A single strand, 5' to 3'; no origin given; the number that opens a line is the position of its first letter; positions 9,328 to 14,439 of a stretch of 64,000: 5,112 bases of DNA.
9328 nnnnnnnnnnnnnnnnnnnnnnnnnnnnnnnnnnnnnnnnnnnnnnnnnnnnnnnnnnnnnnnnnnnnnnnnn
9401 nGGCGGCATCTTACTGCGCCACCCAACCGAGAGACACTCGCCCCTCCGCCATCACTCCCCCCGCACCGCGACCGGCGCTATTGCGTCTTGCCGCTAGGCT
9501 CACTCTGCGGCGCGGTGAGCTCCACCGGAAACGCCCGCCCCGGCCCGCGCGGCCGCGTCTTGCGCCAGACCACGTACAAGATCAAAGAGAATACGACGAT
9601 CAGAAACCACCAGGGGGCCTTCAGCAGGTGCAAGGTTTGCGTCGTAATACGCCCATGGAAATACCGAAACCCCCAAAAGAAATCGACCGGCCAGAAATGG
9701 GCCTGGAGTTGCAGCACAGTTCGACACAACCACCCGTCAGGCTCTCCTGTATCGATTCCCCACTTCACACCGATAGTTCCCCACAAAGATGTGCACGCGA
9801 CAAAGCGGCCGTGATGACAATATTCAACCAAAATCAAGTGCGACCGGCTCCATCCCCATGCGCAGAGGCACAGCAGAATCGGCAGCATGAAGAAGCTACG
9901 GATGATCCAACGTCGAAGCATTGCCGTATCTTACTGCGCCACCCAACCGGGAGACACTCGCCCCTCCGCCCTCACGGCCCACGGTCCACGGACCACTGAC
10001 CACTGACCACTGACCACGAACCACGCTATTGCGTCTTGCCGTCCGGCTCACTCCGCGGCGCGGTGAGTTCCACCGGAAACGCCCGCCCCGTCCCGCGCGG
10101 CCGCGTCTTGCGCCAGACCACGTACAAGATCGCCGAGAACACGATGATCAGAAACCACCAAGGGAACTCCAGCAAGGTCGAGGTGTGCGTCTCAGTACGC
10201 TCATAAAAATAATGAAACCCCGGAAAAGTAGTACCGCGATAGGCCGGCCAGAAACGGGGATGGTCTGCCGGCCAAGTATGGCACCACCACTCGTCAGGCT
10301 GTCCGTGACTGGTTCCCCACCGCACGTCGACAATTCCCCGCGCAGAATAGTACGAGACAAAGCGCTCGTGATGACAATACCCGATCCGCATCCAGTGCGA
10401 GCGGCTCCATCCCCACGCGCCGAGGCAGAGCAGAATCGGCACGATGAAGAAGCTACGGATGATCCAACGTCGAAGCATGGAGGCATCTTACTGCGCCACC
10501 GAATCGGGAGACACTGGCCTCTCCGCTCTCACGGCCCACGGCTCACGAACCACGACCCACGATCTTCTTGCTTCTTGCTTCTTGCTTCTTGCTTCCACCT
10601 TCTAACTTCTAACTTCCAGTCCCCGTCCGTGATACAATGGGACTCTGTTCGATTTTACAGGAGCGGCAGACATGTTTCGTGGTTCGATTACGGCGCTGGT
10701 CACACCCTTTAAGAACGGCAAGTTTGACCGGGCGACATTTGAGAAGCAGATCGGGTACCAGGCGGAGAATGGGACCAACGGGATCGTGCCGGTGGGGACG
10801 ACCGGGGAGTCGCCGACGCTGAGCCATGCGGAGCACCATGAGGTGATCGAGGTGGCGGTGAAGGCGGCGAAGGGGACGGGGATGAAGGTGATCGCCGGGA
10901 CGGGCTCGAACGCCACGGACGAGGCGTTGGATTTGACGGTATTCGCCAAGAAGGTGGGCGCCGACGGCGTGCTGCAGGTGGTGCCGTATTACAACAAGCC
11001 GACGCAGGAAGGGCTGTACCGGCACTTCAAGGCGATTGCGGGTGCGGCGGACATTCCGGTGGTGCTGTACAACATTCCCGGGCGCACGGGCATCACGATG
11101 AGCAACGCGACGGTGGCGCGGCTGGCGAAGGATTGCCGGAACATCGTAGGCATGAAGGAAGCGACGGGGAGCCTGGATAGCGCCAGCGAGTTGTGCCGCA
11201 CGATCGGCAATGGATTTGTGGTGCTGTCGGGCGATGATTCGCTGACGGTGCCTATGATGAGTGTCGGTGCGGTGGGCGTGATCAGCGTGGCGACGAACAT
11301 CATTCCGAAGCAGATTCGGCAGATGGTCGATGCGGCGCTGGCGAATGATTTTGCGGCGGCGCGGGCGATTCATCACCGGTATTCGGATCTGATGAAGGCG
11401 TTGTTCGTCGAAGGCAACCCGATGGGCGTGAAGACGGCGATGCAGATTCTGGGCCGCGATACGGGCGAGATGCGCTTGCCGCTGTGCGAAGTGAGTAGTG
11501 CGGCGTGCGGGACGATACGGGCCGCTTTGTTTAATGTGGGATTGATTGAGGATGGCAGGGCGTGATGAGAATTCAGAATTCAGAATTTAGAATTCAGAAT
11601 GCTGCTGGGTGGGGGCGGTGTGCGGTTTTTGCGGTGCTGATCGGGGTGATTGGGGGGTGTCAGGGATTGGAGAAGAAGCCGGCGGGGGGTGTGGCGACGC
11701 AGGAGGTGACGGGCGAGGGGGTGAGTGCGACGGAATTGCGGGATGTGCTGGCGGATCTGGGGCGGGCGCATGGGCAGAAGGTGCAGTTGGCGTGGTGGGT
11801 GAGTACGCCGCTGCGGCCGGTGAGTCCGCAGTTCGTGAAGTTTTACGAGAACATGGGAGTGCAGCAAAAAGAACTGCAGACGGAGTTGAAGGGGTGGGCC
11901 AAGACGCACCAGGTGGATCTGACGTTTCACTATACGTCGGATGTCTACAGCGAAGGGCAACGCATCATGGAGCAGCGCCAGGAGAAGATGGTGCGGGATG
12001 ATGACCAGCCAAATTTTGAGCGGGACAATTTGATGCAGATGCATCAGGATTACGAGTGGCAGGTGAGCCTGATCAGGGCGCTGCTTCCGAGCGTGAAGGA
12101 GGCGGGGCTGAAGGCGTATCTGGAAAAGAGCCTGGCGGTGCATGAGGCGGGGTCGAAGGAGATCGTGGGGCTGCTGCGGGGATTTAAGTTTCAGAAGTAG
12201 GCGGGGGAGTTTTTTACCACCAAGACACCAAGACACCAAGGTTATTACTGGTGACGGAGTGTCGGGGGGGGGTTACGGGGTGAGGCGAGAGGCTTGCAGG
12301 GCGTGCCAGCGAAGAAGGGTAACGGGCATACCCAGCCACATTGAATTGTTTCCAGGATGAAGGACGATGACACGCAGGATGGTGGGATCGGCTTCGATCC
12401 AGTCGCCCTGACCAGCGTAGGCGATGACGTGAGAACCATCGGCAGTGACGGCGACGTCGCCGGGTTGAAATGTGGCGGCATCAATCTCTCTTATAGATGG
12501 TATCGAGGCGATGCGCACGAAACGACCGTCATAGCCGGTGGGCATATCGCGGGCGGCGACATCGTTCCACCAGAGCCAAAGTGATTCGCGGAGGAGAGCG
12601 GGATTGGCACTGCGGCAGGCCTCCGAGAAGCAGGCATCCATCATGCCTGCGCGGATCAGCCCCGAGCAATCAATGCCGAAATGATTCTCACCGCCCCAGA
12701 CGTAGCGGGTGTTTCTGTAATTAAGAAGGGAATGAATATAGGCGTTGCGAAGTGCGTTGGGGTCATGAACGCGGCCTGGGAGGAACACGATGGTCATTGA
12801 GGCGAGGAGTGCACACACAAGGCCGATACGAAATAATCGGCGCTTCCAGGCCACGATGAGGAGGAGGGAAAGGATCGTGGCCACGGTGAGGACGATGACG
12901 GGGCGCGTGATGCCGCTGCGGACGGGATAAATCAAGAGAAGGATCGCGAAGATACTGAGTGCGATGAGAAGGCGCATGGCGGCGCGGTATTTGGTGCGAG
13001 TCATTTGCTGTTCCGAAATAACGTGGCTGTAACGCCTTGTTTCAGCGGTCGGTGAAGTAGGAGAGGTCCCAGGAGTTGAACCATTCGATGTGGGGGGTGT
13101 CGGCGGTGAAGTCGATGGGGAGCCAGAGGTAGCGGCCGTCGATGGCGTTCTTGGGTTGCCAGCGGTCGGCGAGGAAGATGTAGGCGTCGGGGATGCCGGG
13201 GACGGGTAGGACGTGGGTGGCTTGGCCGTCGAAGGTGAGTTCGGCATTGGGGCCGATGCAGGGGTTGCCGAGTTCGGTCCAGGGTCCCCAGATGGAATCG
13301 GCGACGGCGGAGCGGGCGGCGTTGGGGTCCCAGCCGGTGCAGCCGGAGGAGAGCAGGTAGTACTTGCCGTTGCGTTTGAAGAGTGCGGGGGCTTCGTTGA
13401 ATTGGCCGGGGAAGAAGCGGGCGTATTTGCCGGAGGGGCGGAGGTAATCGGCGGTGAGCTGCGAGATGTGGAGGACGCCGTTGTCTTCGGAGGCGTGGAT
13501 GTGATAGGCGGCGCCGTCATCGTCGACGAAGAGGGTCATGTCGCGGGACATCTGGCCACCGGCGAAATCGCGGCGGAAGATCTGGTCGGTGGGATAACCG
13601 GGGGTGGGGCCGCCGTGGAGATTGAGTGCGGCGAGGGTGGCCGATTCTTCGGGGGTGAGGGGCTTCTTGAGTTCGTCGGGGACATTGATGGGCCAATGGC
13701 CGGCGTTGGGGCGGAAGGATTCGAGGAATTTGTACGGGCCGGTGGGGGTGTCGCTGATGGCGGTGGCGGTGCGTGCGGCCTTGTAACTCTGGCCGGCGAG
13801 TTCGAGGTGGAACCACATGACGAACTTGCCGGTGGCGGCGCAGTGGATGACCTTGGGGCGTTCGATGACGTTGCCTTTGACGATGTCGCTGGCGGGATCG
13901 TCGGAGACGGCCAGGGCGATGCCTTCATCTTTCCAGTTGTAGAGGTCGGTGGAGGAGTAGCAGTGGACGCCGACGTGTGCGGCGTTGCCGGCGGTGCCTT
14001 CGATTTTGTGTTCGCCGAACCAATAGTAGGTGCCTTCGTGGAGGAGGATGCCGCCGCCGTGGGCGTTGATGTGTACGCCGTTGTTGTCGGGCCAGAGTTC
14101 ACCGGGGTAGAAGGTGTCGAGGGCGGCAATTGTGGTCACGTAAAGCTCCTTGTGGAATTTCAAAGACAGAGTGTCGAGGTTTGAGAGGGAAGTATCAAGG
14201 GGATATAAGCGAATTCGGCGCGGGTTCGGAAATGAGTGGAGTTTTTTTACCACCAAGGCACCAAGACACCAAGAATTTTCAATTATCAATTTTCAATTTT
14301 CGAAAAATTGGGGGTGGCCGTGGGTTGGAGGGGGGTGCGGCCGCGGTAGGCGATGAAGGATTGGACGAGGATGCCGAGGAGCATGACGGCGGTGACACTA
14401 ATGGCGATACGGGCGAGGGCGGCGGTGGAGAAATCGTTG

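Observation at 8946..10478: Tandem array of small two-TM paralogues with homogenised ends and a diverged central loop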

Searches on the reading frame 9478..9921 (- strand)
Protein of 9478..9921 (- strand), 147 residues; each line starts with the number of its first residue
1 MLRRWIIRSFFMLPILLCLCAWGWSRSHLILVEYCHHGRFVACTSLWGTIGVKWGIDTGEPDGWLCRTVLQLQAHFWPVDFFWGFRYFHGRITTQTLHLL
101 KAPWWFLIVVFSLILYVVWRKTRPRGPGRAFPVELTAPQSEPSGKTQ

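Call 5: search_protein_families(library=pfam, proteins=[window:9478-9921:-], max_evalue=1)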
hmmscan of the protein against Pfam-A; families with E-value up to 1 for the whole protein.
window:9478-9921:- (147 aa): 1 family
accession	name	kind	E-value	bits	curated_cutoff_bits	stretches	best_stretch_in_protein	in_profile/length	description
PF10828.13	DUF2570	-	0.42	11.1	26.6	1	15-30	10-25/108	Protein of unknown function (DUF2570)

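Call 6: search_protein_families(library=ncbifam, proteins=[window:9478-9921:-], max_evalue=1)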
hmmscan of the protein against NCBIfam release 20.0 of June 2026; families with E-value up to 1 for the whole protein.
window:9478-9921:- (147 aa): 1 family
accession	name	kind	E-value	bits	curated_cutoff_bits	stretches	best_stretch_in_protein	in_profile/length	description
NF033507.3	Loki-CTERM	subfamily_domain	0.21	11.9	19.9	1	103-123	5-25/27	Loki-CTERM sorting domain-containing protein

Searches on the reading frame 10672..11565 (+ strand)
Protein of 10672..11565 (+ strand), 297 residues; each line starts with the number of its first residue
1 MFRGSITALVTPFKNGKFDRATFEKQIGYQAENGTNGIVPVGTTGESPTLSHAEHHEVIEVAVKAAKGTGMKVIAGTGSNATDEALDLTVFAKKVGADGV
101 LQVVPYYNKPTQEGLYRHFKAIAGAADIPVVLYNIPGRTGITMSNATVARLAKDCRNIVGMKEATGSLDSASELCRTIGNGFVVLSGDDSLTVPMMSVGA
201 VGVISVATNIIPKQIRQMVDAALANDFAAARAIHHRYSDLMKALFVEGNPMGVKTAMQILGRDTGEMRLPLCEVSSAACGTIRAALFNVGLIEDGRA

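Call 23: list_cluster_members(proteins=[P0011, P0013, P0024, P0040, P0043, P0066, P0070, P0074, P0001, window:10672-11565:+])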
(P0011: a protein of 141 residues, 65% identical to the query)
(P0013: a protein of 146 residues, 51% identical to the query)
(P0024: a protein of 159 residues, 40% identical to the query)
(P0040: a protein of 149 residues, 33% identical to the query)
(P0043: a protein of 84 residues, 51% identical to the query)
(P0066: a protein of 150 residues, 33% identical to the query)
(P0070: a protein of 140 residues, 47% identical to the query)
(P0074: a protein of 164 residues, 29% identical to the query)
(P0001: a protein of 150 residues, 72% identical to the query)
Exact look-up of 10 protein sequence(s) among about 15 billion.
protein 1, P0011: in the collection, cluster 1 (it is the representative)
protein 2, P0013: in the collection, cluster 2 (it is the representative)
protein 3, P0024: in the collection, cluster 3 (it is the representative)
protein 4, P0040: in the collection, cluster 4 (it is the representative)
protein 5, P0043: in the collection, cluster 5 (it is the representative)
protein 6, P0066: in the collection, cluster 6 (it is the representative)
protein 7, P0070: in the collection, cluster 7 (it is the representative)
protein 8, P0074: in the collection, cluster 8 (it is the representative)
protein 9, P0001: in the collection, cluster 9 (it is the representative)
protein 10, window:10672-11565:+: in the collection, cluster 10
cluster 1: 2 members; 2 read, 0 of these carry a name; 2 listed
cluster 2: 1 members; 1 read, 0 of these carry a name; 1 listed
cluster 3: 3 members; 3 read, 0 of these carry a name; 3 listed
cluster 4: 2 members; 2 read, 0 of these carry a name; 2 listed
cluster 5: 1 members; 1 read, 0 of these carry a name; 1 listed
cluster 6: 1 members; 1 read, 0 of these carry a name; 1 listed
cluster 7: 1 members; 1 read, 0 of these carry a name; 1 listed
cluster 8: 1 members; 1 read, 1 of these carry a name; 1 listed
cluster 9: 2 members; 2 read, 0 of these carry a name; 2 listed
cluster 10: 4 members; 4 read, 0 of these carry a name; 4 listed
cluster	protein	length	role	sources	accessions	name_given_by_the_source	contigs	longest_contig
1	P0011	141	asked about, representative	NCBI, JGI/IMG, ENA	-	-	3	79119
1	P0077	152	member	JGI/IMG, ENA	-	-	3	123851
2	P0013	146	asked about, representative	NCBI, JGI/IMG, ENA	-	-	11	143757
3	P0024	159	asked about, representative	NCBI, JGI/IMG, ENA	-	-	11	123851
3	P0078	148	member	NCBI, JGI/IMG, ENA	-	-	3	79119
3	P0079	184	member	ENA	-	-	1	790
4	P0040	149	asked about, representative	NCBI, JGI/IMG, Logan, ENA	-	-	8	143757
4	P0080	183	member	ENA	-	-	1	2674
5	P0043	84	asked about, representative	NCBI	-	-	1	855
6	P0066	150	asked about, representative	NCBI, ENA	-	-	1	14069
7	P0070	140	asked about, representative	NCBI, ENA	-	-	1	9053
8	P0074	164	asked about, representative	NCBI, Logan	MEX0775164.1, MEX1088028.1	MAG: hypothetical protein WD042_05560 [Phycisphaeraceae bacterium]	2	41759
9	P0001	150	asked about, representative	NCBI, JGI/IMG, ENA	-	-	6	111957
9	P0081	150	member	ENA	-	-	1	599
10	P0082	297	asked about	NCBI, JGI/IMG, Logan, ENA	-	-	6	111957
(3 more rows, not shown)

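Call 73: find_homologous_proteins(query=window:10672-11565:+, max_evalue=1e-40)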
Query window:10672-11565:+ (297 aa): 7999 proteins with E <= 1e-40 among 8000 candidates; the best 120 are listed.
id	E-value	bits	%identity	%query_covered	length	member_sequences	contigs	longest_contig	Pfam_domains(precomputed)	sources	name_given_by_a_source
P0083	5.2e-187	637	98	100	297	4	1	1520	PF00701.29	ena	-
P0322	8.3e-154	529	79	100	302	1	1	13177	PF00701.29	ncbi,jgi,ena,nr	ncbi:MAG: 4-hydroxy-tetrahydrodipicolinate synthase [Phycisphaerales bacterium]|nr:4-hydroxy-tetrahy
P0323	6.9e-153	526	78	100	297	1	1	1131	PF00701.29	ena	-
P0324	3.3e-152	523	78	100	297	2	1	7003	PF00701.29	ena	-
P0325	6.0e-152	522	78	100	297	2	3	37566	PF00701.29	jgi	jgi:4-hydroxy-tetrahydrodipicolinate synthase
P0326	8.6e-152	522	79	100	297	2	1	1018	PF00701.29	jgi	-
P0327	1.9e-151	521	77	100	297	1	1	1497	PF00701.29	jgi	jgi:4-hydroxy-tetrahydrodipicolinate synthase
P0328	1.9e-150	518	78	100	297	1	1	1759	PF00701.29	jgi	jgi:4-hydroxy-tetrahydrodipicolinate synthase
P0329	5.9e-150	516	80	100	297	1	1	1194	PF00701.29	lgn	-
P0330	2.4e-149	514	77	100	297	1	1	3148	PF00701.29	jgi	jgi:4-hydroxy-tetrahydrodipicolinate synthase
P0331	2.9e-149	514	77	100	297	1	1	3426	PF00701.29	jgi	jgi:4-hydroxy-tetrahydrodipicolinate synthase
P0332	3.2e-148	510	75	100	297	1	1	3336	PF00701.29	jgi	jgi:4-hydroxy-tetrahydrodipicolinate synthase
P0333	4.8e-148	510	78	99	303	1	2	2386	PF00701.29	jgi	-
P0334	1.1e-147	508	77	100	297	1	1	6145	PF00701.29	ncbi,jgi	ncbi:MAG TPA: 4-hydroxy-tetrahydrodipicolinate synthase [Phycisphaerae bacterium]|jgi:4-hydroxy-tetr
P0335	4.3e-147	507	76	100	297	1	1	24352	PF00701.29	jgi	jgi:4-hydroxy-tetrahydrodipicolinate synthase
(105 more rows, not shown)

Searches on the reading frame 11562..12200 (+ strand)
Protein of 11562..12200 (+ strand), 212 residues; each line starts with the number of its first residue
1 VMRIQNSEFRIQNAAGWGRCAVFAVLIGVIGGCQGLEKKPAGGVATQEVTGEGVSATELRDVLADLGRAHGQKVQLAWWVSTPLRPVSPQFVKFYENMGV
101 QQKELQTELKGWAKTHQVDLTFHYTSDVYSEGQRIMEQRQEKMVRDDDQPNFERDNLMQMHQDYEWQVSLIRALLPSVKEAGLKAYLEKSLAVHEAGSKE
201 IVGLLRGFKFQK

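Call 5: search_protein_families(library=pfam, proteins=[window:11562-12200:+], max_evalue=1)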
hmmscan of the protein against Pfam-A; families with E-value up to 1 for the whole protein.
window:11562-12200:+ (212 aa): 1 family
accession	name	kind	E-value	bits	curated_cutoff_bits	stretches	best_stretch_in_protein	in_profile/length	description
PF13628.12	DUF4142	-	0.00084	20.1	27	1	88-196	30-130/138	Domain of unknown function (DUF4142)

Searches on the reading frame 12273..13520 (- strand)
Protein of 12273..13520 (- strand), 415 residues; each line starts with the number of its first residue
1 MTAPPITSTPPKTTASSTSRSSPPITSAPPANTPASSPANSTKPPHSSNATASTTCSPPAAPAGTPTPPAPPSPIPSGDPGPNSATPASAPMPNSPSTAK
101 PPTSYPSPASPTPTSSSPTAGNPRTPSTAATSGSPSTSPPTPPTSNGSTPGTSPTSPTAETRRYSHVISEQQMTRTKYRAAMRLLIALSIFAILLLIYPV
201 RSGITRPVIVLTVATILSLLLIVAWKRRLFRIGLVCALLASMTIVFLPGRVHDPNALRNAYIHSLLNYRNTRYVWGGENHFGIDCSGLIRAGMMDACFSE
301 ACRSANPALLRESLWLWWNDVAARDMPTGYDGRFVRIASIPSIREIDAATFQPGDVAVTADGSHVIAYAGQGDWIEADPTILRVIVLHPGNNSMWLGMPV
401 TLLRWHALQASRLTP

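Call 5: search_protein_families(library=pfam, proteins=[window:12273-13520:-], max_evalue=1)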
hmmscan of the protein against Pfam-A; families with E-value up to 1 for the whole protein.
window:12273-13520:- (415 aa): 2 families
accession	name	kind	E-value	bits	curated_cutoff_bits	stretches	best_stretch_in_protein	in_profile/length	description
PF00877.26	NLPC_P60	-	6.4e-08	33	23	1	271-386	2-88/105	NlpC/P60 family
PF20237.3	DUF6594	-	0.2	12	30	1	156-231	162-225/238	Family of unknown function (DUF6594)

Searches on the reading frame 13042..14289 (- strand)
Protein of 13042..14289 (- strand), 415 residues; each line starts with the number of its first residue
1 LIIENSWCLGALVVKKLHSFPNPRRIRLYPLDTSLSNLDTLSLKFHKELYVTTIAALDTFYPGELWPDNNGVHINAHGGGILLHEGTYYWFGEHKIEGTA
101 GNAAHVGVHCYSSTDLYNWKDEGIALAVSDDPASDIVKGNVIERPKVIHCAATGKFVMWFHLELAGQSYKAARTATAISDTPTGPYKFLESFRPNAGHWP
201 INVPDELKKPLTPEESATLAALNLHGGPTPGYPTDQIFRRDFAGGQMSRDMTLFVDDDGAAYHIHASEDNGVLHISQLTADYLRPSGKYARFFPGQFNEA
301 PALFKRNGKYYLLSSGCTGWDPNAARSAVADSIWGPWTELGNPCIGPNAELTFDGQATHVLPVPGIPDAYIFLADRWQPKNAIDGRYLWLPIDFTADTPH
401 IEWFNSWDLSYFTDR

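Call 87: search_protein_families(library=pfam, proteins=[window:13042-14289:-], max_evalue=0.001)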
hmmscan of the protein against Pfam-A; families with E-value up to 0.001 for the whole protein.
window:13042-14289:- (415 aa): 1 family
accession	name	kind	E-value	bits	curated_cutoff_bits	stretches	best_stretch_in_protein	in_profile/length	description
PF04616.20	Glyco_hydro_43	-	3.6e-17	63.1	32.2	1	245-343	118-228/288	Glycosyl hydrolases family 43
